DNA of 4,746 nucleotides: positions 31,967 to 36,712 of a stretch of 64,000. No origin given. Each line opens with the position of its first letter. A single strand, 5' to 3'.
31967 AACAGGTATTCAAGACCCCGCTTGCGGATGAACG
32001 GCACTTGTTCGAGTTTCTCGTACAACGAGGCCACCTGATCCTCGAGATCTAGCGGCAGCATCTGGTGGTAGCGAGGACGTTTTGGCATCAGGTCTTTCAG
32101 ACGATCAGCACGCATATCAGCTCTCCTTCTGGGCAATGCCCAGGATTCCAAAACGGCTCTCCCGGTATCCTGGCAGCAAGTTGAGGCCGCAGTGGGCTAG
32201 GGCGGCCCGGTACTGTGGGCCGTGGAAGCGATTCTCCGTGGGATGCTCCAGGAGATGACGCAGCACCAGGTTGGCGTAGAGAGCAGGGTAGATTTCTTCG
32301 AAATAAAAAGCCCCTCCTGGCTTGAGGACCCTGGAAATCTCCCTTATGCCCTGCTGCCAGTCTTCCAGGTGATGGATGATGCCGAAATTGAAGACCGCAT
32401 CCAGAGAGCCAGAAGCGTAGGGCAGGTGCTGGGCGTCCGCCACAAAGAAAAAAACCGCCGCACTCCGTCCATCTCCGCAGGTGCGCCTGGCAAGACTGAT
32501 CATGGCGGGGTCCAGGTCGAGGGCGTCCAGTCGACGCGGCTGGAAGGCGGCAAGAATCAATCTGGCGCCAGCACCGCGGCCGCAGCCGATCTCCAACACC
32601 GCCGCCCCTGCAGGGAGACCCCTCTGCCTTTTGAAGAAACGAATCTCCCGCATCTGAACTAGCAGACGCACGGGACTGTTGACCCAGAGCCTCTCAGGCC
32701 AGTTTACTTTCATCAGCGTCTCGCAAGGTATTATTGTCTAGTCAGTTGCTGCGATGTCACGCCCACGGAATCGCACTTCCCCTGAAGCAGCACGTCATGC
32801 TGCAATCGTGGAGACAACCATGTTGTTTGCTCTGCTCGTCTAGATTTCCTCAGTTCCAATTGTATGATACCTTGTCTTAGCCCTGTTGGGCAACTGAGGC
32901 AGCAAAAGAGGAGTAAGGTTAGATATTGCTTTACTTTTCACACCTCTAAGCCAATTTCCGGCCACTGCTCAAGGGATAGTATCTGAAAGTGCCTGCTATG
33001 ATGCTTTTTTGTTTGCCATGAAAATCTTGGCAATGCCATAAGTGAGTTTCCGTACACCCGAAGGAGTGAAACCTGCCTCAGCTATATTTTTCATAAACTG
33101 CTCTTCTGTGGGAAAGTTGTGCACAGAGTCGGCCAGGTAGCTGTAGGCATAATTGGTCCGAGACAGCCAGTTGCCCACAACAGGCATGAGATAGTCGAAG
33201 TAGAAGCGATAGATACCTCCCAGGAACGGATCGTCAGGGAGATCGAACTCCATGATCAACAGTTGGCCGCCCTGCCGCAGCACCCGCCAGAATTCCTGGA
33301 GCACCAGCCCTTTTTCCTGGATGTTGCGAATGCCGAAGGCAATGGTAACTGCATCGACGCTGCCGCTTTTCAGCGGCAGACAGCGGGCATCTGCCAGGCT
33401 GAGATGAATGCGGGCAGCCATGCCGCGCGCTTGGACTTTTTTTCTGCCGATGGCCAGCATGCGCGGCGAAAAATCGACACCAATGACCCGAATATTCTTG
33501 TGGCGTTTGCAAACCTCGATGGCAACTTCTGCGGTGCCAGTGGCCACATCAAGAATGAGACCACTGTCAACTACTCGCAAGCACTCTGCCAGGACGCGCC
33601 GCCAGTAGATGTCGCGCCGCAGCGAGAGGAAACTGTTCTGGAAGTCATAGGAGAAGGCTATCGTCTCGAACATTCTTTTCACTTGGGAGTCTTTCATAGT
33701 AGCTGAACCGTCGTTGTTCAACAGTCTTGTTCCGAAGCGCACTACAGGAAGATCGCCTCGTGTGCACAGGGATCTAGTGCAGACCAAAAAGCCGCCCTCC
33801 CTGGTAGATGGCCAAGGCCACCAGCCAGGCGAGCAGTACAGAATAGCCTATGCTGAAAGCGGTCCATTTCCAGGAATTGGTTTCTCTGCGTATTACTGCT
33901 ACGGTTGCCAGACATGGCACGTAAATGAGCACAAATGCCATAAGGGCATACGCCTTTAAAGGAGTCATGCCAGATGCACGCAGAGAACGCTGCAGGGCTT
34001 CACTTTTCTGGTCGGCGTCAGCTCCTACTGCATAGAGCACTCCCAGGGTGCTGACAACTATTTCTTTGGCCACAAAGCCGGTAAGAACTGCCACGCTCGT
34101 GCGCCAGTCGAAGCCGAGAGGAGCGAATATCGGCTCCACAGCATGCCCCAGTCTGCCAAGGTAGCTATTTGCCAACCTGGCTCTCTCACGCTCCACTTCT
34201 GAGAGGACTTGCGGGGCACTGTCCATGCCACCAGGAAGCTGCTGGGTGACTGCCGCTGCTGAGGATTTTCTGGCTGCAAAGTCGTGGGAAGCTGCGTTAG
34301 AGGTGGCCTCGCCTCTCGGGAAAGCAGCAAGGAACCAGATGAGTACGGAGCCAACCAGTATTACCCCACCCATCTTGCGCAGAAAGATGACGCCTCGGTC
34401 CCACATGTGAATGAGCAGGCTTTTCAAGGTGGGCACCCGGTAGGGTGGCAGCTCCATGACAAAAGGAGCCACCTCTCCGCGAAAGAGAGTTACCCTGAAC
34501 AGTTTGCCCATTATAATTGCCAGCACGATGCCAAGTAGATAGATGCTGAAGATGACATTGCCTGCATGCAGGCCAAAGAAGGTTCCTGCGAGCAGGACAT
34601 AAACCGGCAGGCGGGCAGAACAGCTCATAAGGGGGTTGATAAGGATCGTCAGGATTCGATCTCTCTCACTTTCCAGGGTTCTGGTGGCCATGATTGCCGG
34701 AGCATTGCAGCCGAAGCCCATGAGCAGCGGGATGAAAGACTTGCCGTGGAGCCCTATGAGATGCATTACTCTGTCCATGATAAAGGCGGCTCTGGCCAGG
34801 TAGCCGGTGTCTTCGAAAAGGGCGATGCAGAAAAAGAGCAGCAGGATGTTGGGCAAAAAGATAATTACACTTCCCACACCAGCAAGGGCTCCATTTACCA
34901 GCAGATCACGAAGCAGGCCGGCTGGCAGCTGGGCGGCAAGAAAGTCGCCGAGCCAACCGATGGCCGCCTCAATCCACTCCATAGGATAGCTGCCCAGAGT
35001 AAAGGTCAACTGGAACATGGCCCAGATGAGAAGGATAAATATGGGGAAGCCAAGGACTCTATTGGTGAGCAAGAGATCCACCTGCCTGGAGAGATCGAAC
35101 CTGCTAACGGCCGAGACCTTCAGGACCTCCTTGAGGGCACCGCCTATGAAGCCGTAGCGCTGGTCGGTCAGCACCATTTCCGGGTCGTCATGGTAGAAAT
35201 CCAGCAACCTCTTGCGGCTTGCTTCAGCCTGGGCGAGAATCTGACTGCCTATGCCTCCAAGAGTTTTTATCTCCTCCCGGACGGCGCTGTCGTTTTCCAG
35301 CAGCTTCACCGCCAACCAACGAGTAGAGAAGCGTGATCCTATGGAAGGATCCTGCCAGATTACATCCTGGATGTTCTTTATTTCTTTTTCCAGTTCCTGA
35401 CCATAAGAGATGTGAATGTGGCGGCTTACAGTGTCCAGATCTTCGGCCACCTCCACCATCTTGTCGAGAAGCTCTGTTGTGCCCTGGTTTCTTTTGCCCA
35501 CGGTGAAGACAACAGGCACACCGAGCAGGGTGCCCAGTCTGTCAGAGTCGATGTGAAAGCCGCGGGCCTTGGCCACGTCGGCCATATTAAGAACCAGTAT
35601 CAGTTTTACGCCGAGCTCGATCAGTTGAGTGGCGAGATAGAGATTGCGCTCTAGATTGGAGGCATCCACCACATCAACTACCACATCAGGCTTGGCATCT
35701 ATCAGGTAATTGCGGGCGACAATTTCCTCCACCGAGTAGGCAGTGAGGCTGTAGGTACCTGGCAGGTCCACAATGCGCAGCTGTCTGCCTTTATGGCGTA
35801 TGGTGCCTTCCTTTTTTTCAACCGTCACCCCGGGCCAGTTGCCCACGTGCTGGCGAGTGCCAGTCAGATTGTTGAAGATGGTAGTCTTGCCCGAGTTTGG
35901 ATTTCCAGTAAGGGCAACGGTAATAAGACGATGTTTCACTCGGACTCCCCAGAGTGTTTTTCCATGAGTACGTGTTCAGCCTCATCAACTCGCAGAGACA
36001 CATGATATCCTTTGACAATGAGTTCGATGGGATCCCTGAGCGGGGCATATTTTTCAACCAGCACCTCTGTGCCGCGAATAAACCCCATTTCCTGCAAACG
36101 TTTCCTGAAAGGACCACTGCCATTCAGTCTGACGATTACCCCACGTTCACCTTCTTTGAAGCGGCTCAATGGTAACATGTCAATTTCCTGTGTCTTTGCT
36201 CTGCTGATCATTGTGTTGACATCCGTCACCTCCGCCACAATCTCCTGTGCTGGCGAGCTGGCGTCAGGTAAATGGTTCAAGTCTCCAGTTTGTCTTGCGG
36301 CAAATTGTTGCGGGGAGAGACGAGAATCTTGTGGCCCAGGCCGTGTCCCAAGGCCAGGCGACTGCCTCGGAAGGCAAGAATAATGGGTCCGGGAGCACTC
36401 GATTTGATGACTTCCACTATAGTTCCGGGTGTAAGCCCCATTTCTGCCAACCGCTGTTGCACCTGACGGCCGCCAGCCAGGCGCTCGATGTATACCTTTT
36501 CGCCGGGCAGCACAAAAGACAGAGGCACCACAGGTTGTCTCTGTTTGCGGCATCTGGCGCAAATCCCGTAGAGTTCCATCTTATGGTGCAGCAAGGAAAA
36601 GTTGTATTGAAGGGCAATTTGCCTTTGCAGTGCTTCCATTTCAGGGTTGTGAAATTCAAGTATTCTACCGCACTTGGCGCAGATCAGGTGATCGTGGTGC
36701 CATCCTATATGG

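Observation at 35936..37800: feo locus with two tandem Fur paralogs, one fused to a FeoA/SH3-like domain (DtxR-like domain logic on a Fur scaffold)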

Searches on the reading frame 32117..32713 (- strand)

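Call 70: search_protein_families(library=pfam, proteins=[window:32117-32713:-], max_evalue=0.001)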
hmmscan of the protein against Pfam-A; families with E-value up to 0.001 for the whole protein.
window:32117-32713:- (198 aa): 7 families
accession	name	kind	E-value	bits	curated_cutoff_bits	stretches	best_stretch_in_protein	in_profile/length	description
PF08241.18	Methyltransf_11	-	8.7e-23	81.2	21.2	1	40-138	1-95/95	Methyltransferase domain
PF13649.12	Methyltransf_25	-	1.6e-21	77.3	27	1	39-134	1-97/97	Methyltransferase domain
PF08242.18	Methyltransf_12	-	7.6e-17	62.3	30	1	40-135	1-97/98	Methyltransferase domain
PF13847.12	Methyltransf_31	-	6.8e-14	52.2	27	1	36-150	4-114/145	Methyltransferase domain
PF13489.12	Methyltransf_23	-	1.9e-13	50.9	27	1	29-176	15-158/164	Methyltransferase domain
PF01209.24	Ubie_methyltran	-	4.9e-12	46.1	20.1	1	28-140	40-153/233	ubiE/COQ5 methyltransferase family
PF05148.21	Methyltransf_8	-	7.7e-06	26.4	27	1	10-142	55-160/219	Hypothetical methyltransferase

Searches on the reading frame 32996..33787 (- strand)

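Call 70: search_protein_families(library=pfam, proteins=[window:32996-33787:-], max_evalue=0.001)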
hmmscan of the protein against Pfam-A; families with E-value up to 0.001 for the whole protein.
window:32996-33787:- (263 aa): 9 families
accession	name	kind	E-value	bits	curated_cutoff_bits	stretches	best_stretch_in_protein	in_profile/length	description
PF01209.24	Ubie_methyltran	-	1.4e-53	182.1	20.1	1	30-260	3-233/233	ubiE/COQ5 methyltransferase family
PF13649.12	Methyltransf_25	-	4.6e-20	72.6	27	1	78-174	1-97/97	Methyltransferase domain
PF08241.18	Methyltransf_11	-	3.1e-18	66.6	21.2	1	79-178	1-95/95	Methyltransferase domain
PF13847.12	Methyltransf_31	-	1e-12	48.4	27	1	78-182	7-113/145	Methyltransferase domain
PF08242.18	Methyltransf_12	-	2e-10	41.7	30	1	79-176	1-98/98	Methyltransferase domain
PF13489.12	Methyltransf_23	-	1.2e-05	25.5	27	1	62-241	9-160/164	Methyltransferase domain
PF12847.13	Methyltransf_18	-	3.9e-05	24.1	27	1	66-150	5-89/151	Methyltransferase domain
PF01170.24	UPF0020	-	8.1e-05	22.8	22.3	1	95-147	74-125/197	RMKL-like, methyltransferase domain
PF05175.20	MTS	-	0.0003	20.9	23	1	64-177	21-137/170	Methyltransferase small domain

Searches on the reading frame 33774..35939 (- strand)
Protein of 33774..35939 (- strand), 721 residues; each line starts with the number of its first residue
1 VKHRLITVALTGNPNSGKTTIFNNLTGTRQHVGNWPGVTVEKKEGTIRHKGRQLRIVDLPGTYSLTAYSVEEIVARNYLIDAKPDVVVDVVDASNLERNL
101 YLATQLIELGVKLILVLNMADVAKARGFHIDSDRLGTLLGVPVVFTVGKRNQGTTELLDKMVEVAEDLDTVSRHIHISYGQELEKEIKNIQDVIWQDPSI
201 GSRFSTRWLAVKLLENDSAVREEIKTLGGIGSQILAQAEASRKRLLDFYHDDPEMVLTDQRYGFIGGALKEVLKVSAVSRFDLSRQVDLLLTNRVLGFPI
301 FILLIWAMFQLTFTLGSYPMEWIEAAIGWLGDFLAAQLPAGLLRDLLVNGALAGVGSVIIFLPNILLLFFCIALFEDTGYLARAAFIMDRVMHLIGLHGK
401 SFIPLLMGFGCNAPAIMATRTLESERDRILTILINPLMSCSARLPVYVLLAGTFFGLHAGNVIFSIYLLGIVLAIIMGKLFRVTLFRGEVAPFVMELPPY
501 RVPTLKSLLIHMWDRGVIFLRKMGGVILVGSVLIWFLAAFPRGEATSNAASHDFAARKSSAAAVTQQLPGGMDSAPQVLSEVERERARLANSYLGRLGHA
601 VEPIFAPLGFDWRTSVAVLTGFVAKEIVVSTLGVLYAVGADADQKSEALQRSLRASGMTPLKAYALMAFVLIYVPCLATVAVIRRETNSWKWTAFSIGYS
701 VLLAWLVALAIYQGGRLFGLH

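Call 3: search_protein_families(library=pfam, proteins=[window:33774-35939:-], max_evalue=0.01)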
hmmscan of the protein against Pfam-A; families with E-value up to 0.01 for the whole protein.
window:33774-35939:- (721 aa): 8 families
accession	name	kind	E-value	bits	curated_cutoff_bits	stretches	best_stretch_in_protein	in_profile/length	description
PF02421.24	FeoB_N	-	7e-67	224.2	27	1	7-160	2-155/156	Ferrous iron transport protein B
PF07670.19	Gate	-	8.2e-49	164.8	29.6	2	359-454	2-104/104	Nucleoside recognition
PF07664.17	FeoB_C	-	4e-23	81.3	26.6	1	463-515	1-54/54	Ferrous iron transport protein B C terminus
PF17910.6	FeoB_Cyto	-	6e-22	78.3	23.4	1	179-274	1-90/90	FeoB cytosolic helical domain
PF01926.29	MMR_HSR1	-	3.3e-21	76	21.9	1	7-118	1-112/113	50S ribosome-binding GTPase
PF00009.33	GTP_EFTU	-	4.1e-06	26.9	26.5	1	35-165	52-186/188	Elongation factor Tu GTP binding domain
PF09439.16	SRPRB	-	6.7e-06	26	25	1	7-78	5-72/178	Signal recognition particle receptor beta subunit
PF04548.22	AIG1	-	0.0078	16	27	0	7-97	2-97/212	AIG1 family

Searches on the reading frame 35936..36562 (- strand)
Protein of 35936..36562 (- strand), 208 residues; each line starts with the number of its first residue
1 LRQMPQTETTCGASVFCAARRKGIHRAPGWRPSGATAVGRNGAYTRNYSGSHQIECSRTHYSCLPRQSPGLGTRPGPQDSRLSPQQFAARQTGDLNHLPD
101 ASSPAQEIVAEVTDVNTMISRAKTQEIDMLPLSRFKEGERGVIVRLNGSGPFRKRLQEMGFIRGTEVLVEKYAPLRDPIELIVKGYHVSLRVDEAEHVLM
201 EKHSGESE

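Call 3: search_protein_families(library=pfam, proteins=[window:35936-36562:-], max_evalue=0.01)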
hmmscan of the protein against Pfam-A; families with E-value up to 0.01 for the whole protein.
window:35936-36562:- (208 aa): 1 family
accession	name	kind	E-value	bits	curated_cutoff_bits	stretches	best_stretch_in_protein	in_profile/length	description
PF04023.20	FeoA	-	1.1e-18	67.5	23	1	131-201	2-73/74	FeoA domain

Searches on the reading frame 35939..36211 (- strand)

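Call 24: search_protein_families(library=ncbifam, proteins=[window:35939-36211:-], max_evalue=0.01)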
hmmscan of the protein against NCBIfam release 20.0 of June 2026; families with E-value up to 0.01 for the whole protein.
window:35939-36211:- (91 aa): 1 family
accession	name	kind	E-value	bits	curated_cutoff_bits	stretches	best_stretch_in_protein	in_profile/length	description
NF007106.0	PRK09555.1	equivalog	0.00014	21.5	102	1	32-75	19-62/75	ferrous iron transporter A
